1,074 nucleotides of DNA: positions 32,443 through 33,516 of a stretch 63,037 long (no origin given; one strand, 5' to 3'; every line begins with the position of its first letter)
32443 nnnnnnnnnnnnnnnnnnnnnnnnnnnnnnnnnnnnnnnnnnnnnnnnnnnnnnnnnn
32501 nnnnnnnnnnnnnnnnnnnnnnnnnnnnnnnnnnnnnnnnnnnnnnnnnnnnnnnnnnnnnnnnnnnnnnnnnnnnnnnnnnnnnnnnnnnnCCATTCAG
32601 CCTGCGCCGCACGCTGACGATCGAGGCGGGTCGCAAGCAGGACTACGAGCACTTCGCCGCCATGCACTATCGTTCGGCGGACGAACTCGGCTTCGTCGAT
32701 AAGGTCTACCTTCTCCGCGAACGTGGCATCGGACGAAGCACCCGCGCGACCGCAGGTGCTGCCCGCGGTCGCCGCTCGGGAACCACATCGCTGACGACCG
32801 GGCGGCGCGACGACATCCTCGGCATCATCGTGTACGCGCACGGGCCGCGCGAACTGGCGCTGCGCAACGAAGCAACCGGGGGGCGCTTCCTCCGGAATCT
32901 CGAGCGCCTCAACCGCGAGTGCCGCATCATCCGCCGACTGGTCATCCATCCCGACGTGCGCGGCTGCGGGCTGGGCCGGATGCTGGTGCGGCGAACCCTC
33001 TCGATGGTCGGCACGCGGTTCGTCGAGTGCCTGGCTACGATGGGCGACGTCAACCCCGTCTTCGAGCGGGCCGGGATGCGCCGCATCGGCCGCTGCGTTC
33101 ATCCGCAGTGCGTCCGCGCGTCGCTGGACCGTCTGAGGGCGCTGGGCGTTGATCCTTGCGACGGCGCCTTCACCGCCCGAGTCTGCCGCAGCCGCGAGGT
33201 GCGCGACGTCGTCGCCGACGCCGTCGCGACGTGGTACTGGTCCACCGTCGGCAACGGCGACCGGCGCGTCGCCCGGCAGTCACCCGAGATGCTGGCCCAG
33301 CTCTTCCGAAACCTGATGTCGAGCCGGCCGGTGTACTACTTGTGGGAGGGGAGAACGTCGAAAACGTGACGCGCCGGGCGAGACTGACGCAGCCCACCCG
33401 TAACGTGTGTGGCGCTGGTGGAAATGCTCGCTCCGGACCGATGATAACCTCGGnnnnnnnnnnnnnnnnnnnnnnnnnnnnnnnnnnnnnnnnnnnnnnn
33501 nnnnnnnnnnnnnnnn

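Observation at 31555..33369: ABC-ATPase/GNAT fusion behind an AT-rich promoter with a perfect palindromic operator, divergent from lexA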

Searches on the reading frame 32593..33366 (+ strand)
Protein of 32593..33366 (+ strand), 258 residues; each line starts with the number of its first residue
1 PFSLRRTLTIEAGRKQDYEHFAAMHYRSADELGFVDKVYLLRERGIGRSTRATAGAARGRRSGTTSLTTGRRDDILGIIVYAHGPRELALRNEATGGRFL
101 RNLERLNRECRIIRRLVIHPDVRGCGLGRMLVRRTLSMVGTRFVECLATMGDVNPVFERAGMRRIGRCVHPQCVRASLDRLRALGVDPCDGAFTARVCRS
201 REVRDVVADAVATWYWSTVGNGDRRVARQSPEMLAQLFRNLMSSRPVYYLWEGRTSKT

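Call 52: predict_structure(alignment_id=A3)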
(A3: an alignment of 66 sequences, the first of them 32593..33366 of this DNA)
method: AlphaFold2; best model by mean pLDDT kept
length: 258 residues; sequences in the alignment: 66
mean_pLDDT: 86.2   pTM: 0.78
mean pLDDT of the five models: 86.2, 85.8, 85.7, 80.3, 80.0
residues with pLDDT >= 90: 167; 70-90: 49; 50-70: 24; < 50: 18
segments of 3 or more residues with pLDDT < 50: 53-58, 60-68
pLDDT, mean of each block of 10 residues (from residue 1): 83 91 69 84 72 49 46 85 86 91 93 94 93 97 93 89 93 94 98 98 98 87 92 96 92 76
secondary structure, 60 per line:
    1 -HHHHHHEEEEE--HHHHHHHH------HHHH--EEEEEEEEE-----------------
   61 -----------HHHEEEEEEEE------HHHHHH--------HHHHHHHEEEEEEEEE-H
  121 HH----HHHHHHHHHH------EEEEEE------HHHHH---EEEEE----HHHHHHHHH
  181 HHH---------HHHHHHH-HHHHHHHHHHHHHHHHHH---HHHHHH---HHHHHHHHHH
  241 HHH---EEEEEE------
elements in order: H2-7 E8-12 H15-22 H29-32 E35-43 E75-82 H89-94 H103-109 E110-118 H127-136 E143-148 H155-159 E163-167 H172-183 H193-199 H201-218 H222-227 H231-243 E247-252

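Call 56: fold_search(model_id=the predicted structure, library=pdb)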
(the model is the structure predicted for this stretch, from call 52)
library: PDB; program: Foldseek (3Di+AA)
matches with E <= 10: 673; with E <= 0.001: 30
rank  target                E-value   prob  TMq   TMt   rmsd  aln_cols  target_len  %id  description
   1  7kx3_A                9.8e-05  1.00  0.35  0.52   4.7       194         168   12  SpeG Spermidine N-acetyltransferase F149G mutant from Vibrio cholerae (released 2020-12-16)
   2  7kx3_C                1.1e-04  1.00  0.35  0.51   4.7       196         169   13  SpeG Spermidine N-acetyltransferase F149G mutant from Vibrio cholerae (released 2020-12-16)
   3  7kwh_A                1.3e-04  1.00  0.35  0.51   4.4       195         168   12  Spermidine N-acetyltransferase SpeG K23-Y30 chimera from Vibrio cholerae and hSSAT (released 2020-12-16)
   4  7kwj_B                1.6e-04  1.00  0.35  0.51   4.4       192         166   13  Spermidine N-acetyltransferase SpeG K23-Q34 chimera from Vibrio cholerae and hSSAT (released 2020-12-16)
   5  4rs2_A                2.1e-04  1.00  0.35  0.48   3.8       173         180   13  1.55 Angstrom Crystal Structure of GNAT Family N-acetyltransferase (YhbS) from Escherichia coli in Complex with CoA (released 2014-11-19)
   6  7kwx_B                2.1e-04  1.00  0.36  0.52   4.5       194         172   12  Spermidine N-acetyltransferase SpeG N152L mutant from Vibrio cholerae (released 2020-12-16)
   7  5gi6                  2.1e-04  1.00  0.36  0.44   7.8       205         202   14  Crystal Structure of Drosophila melanogaster Dopamine N-Acetyltransferase Bound to CoA and Phenylethylamine (released 2017-07-05)
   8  5gi5                  2.6e-04  1.00  0.36  0.43   7.8       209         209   13  Crystal Structure of Drosophila melanogaster Dopamine N-Acetyltransferase Bound to CoA (released 2017-07-05)
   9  4rs2_B                3.1e-04  1.00  0.35  0.47   3.6       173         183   12  1.55 Angstrom Crystal Structure of GNAT Family N-acetyltransferase (YhbS) from Escherichia coli in Complex with CoA (released 2014-11-19)
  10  5jtf_B                3.3e-04  1.00  0.34  0.48   6.7       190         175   12  Crystal structure of ArsN N-acetyltransferase from Pseudomonas putida KT2440 (released 2017-05-17)
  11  4zbg                  3.5e-04  1.00  0.32  0.51   4.6       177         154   15  Crystal Structure of a GNAT family Acetyltransferase from Brucella melitensis in complex with Acetyl-CoA (released 2015-04-29)
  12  1vhs_B                3.5e-04  1.00  0.35  0.54   4.4       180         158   13  Crystal structure of a putative phosphinothricin N-acetyltransferase (released 2003-12-30)
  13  7chd_C                3.7e-04  1.00  0.32  0.41   6.3       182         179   13  AtaT complexed with acetyl-methionyl-tRNAfMet (released 2020-11-04)
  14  1y9k_C                4.7e-04  1.00  0.34  0.56   6.7       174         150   13  IAA acetyltransferase from Bacillus cereus ATCC 14579 (released 2005-02-01)
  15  3dr8_B                4.7e-04  1.00  0.35  0.50   4.9       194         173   14  Structure of yncA, a putative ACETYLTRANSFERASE from Salmonella typhimurium with its cofactor Acetyl-CoA (released 2008-08-12)
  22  8bv8_B                6.6e-04  1.00  0.41  0.51   5.3       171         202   13  Crystal structure of the phage Mu protein Mom inactive mutant S124A (released 2023-12-20)
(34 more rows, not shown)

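Call 68: search_protein_representatives(protein=window:32593-33366:+)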
Query: 258 residues. Proteins with E-value up to 0.001 (for the whole library): 1096; up to 1e-10: 337; up to 1e-30: 36. The best 150 are listed.
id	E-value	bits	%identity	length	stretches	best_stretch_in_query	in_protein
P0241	1.6e-75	270.1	60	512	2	74-252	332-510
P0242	9.9e-75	267.5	59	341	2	69-252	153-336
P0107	1.5e-74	266.9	64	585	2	74-255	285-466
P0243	5.2e-73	261.9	60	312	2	74-256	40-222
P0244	1.0e-71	257.7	62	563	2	74-252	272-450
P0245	2.0e-71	256.7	60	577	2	71-252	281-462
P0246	9.6e-71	254.4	59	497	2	74-253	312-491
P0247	2.3e-69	249.9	57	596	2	72-253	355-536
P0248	6.9e-68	245.1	56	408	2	74-252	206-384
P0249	1.9e-67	243.6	56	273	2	75-254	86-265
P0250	2.0e-66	240.3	57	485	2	74-252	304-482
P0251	1.4e-65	237.5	53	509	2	74-253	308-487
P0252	2.5e-65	236.7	56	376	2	74-255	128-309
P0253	7.7e-64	231.8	55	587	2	71-253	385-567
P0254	2.2e-63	230.4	58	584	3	74-195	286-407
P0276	1.2e-30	123.1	39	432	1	71-254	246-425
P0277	1.8e-26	109.4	36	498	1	4-253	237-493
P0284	5.1e-23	98.1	38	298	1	1-253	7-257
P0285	1.5e-22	96.6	38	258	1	23-254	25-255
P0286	1.7e-22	96.3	40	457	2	75-254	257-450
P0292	2.1e-21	92.8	36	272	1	9-254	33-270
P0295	1.5e-20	90.0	33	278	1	4-253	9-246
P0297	2.4e-20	89.3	34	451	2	74-252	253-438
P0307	1.3e-18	83.6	36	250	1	4-252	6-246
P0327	4.2e-17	78.7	35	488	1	4-252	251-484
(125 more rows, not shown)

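Call 69: list_cluster_members(proteins=[P0277, P0284, P0285, P0292, P0295, P0286, P0297, P0307, P0327, P0276])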
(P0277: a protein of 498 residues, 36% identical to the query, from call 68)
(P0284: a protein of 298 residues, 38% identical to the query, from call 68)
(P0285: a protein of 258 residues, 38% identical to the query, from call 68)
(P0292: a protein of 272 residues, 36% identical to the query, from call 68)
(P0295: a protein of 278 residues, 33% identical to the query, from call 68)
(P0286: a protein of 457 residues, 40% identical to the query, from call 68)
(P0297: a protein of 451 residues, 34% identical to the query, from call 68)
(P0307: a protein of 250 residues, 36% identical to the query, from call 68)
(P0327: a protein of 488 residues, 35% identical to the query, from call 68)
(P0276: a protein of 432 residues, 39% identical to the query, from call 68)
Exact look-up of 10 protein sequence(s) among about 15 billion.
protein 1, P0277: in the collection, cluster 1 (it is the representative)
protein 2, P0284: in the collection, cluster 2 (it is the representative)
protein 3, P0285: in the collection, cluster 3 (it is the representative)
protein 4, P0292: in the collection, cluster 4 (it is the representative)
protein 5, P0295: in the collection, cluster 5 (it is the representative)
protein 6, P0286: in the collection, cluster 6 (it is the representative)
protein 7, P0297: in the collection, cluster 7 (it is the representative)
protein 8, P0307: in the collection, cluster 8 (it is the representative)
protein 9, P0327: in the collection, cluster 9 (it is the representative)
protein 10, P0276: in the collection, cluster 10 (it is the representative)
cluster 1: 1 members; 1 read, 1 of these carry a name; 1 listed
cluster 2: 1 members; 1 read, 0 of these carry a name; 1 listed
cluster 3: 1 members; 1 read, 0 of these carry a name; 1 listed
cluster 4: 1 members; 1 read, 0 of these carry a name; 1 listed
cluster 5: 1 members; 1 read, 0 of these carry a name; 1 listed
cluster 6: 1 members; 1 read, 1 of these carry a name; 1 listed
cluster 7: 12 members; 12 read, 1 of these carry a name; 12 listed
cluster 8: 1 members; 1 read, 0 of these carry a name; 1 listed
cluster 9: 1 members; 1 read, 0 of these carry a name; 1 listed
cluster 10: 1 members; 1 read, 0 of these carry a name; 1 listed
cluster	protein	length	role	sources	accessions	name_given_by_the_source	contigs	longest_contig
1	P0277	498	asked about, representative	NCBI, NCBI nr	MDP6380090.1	MAG: ATP-binding cassette domain-containing protein, partial [Phycisphaerae bacterium] | ATP-binding cassette domain-containing protein [Phycisphaerae bacterium]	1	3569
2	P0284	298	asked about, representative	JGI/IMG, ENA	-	-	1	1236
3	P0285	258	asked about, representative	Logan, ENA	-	-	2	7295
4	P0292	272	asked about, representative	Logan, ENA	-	-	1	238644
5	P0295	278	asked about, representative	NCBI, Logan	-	-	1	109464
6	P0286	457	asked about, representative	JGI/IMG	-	ABC-type lipoprotein export system ATPase subunit/GNAT superfamily N-acetyltransferase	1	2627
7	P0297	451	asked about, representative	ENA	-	-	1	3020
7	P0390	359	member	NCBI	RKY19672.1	MAG: hypothetical protein DRP63_00240, partial [Planctomycetota bacterium]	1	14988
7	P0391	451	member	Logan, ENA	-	-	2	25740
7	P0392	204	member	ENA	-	-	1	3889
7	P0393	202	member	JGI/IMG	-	-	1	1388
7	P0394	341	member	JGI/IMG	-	-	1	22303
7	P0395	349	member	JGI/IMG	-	-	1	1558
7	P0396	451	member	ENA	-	-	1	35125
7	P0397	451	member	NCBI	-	-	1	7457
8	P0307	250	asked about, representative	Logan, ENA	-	-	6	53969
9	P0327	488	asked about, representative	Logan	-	-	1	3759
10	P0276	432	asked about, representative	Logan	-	-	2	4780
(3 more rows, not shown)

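Call 70: find_encoding_contigs(protein=P0295, flank=5000, max_places=1)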
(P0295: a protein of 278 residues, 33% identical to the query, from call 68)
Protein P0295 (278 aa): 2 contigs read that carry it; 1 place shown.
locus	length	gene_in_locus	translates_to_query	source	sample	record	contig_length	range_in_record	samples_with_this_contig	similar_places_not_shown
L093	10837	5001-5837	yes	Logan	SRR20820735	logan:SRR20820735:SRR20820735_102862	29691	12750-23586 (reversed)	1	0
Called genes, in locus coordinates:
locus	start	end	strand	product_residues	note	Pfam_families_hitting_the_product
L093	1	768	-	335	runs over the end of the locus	PF01032:FecCD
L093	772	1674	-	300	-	PF01497:Peripla_BP_2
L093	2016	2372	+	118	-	-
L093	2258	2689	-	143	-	PF01797:Y1_Tnp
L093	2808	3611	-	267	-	PF01381:HTH_3, PF13560:HTH_31 (faint), PF00717:Peptidase_S24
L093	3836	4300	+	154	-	-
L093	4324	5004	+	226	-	PF00005:ABC_tran (weak), PF13401:AAA_22 (weak), PF00005:ABC_tran (weak)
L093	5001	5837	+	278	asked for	-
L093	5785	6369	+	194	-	PF02195:ParB_N (weak)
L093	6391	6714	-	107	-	-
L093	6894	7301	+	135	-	-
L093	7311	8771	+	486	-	-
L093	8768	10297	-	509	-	-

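Call 72: search_protein_families(library=pfam, proteins=[L093:3836-4297:+, L093:4324-5001:+, L093:5785-6366:+, L093:6894-7298:+, L093:7311-8768:+, L093:8771-10297:-, L093:6394-6714:-, L093:2016-2369:+], max_evalue=0.01)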
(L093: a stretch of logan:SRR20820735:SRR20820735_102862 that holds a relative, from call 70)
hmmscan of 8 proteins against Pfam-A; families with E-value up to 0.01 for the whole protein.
L093:3836-4297:+ (154 aa): 4 families
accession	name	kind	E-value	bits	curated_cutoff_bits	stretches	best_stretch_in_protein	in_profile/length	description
PF08281.18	Sigma70_r4_2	-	4e-05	23.6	25.7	0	115-141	22-48/54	Sigma-70, region 4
PF04545.22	Sigma70_r4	-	0.00043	20.2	24.1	0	105-140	6-41/50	Sigma-70, region 4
PF13518.12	HTH_28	-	0.0052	17.3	25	0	121-143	14-36/52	Helix-turn-helix domain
PF13545.12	HTH_Crp_2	-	0.0059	17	27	0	62-93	23-55/70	Crp-like helix-turn-helix domain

L093:4324-5001:+ (226 aa): 18 families
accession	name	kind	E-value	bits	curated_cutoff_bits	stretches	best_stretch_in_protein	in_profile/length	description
PF00005.33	ABC_tran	-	4.1e-16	60.2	25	2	41-79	2-38/137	ABC transporter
PF13401.12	AAA_22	-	1.1e-06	29.4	27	1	50-181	5-122/130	AAA domain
PF13191.12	AAA_16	-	4.5e-05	24.5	32.6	1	49-168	24-158/167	AAA ATPase domain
PF13304.12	AAA_21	-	5.1e-05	23.9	27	0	55-71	4-20/304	AAA domain, putative AbiEii toxin, Type IV TA system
PF13521.12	AAA_28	-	0.00011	22.9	27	1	54-151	3-83/164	AAA domain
PF13476.12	AAA_23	-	0.00013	23.1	27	1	45-71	15-40/201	AAA domain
PF25199.1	nSTAND_NTPase5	-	0.00028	21.2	34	0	48-68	39-59/145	Novel STAND NTPase 5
PF02463.25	SMC_N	-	0.00065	19.6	40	0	121-197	134-212/220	RecF/RecN/SMC N terminal domain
PF20720.3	nSTAND3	-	0.00068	19.8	27.2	0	51-76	18-43/155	Novel STAND NTPase 3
PF09848.15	SLFN-g3_helicase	-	0.00082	19.2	24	1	51-150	2-88/354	Schlafen group 3, DNA/RNA helicase domain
PF13555.12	AAA_29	-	0.00084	19.5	27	1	45-69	17-41/61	P-loop containing region of AAA domain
PF13173.12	AAA_14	-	0.0016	18.9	27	0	51-99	3-58/129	AAA domain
PF00437.27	T2SSE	-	0.0022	17.2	24.9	1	19-75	114-167/370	Type II/IV secretion system protein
PF14532.12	Sigma54_activ_2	-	0.0027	18.4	25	1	54-160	25-117/138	Sigma-54 interaction domain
PF03215.21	Rad17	-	0.0043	17.4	23.8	1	47-182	42-173/186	Rad17 P-loop domain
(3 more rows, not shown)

L093:5785-6366:+ (194 aa): 1 family
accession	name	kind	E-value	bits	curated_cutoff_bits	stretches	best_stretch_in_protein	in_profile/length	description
PF02195.25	ParB_N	-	0.00029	21.2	26.3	1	21-87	22-86/95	ParB N-terminal domain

L093:6894-7298:+ (135 aa): 0 families

L093:7311-8768:+ (486 aa): 1 family
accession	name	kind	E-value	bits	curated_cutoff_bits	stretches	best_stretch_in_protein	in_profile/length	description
PF17289.8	Terminase_6C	-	0.0035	17.8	22.6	0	316-473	2-154/155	Terminase RNaseH-like domain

L093:8771-10297:- (509 aa): 0 families

L093:6394-6714:- (107 aa): 0 families

L093:2016-2369:+ (118 aa): 0 families

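Call 73: search_protein_families(library=phrogs, proteins=[L093:3836-4297:+, L093:4324-5001:+, L093:5001-5834:+, L093:5785-6366:+, L093:6894-7298:+, L093:7311-8768:+, L093:8771-10297:-], max_evalue=0.001)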
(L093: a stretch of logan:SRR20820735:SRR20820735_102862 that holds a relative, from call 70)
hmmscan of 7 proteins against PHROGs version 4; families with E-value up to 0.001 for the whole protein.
L093:3836-4297:+ (154 aa): 2 families
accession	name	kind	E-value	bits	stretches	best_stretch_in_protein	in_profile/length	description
phrog_1740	-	transcription regulation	4e-05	23.3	0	46-89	169-212/567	RNA polymerase sigma factor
phrog_3512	-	transcription regulation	0.00073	20.7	0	45-89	65-109/130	sigma factor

L093:4324-5001:+ (226 aa): 5 families
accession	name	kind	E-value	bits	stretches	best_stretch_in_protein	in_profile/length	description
phrog_293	-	moron, auxiliary metabolic gene and host takeover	1.8e-32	113.4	1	9-211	123-354/1058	ABC transporter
phrog_11143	-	unknown function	3.1e-24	86.6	1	22-195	17-183/357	-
phrog_2392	-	moron, auxiliary metabolic gene and host takeover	8.7e-14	51.8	2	121-181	615-673/726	ABC transporter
phrog_23675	-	unknown function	4.7e-06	27.5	1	119-198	34-112/143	-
phrog_800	-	head and packaging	0.00052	19.7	0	38-76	18-58/511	terminase small subunit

L093:5001-5834:+ (278 aa): 1 family
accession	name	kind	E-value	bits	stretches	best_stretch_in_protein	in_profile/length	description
phrog_886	-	moron, auxiliary metabolic gene and host takeover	1.5e-15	58.2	1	8-209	21-216/295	ABC transporter ATP-binding subunit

L093:5785-6366:+ (194 aa): 7 families
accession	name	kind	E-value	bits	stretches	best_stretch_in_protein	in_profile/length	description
phrog_620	-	DNA, RNA and nucleotide metabolism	1.1e-08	36.5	1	1-118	7-121/217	ParB-like partition protein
phrog_498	-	other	2.6e-08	33.9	1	1-114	33-145/633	DNA methyltransferase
phrog_723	-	DNA, RNA and nucleotide metabolism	9.3e-08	33.1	1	2-136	12-141/223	ParB-like partition protein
phrog_26387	-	DNA, RNA and nucleotide metabolism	1.5e-05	25.5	1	3-123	10-132/252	ParB-like partition nuclease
phrog_2159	-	DNA, RNA and nucleotide metabolism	1.6e-05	25.4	1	6-137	64-202/365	ParB-like partition protein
phrog_3264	-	DNA, RNA and nucleotide metabolism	0.0002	22.1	1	22-85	68-129/337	ParB-like partition protein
phrog_4715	-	DNA, RNA and nucleotide metabolism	0.00029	20.3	1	30-98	175-241/630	ParB-like partition protein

L093:6894-7298:+ (135 aa): 1 family
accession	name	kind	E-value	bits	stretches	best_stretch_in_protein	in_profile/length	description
phrog_2538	-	head and packaging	8.1e-08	33.4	1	1-113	2-113/129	terminase small subunit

L093:7311-8768:+ (486 aa): 9 families
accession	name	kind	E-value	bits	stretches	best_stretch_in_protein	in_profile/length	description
phrog_2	-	head and packaging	1.2e-22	81.5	1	65-478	275-596/807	terminase large subunit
phrog_5653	-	head and packaging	1.3e-19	71.7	1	289-481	7-187/199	terminase large subunit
phrog_10250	-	head and packaging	5.4e-13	50.2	1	288-482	21-223/228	terminase large subunit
phrog_6672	-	head and packaging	1.5e-10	41.8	1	335-480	4-135/145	terminase large subunit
phrog_15503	-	unknown function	7.5e-07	29.8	1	75-180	91-201/245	-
phrog_38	-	head and packaging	6.8e-06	26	0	26-169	263-409/760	terminase large subunit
phrog_9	-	head and packaging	1.1e-05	25.6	1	40-176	215-334/812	terminase large subunit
phrog_5989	-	head and packaging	0.00069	19.8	1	69-177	156-266/347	terminase large subunit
phrog_7579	-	head and packaging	0.00089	19.5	0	72-220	20-165/239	terminase large subunit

L093:8771-10297:- (509 aa): 1 family
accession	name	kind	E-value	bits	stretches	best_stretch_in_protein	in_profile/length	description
phrog_7584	-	lysis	0.0008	20.8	0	26-74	12-60/166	Rz-like spanin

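Call 74: find_encoding_contigs(protein=P0292, flank=7000, max_places=1)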
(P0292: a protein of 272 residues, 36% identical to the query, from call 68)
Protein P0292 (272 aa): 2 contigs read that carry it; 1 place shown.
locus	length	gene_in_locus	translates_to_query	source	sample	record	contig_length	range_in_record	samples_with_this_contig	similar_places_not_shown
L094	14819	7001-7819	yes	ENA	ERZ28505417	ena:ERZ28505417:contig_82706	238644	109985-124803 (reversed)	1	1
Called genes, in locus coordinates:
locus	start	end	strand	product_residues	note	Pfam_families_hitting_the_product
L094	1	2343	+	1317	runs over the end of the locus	PF02811:PHP, PF07733:DNA_pol3_alpha, PF17657:DNA_pol3_finger, PF14579:HHH_6, PF01336:tRNA_anti-codon (weak)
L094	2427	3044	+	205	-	-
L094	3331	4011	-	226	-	PF01184:Gpr1_Fun34_YaaH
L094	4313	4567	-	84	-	-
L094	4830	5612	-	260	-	PF01381:HTH_3 (weak), PF00717:Peptidase_S24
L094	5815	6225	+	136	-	PF08281:Sigma70_r4_2 (faint), PF04545:Sigma70_r4 (faint)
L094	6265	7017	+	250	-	PF00005:ABC_tran (weak)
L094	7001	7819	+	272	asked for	PF13673:Acetyltransf_10 (faint)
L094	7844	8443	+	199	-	PF02195:ParB_N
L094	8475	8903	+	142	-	-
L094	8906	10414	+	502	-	-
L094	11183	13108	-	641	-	-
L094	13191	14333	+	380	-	PF08240:ADH_N, PF00107:ADH_zinc_N, PF13602:ADH_zinc_N_2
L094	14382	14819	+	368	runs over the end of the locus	PF01041:DegT_DnrJ_EryC1, PF01212:Beta_elim_lyase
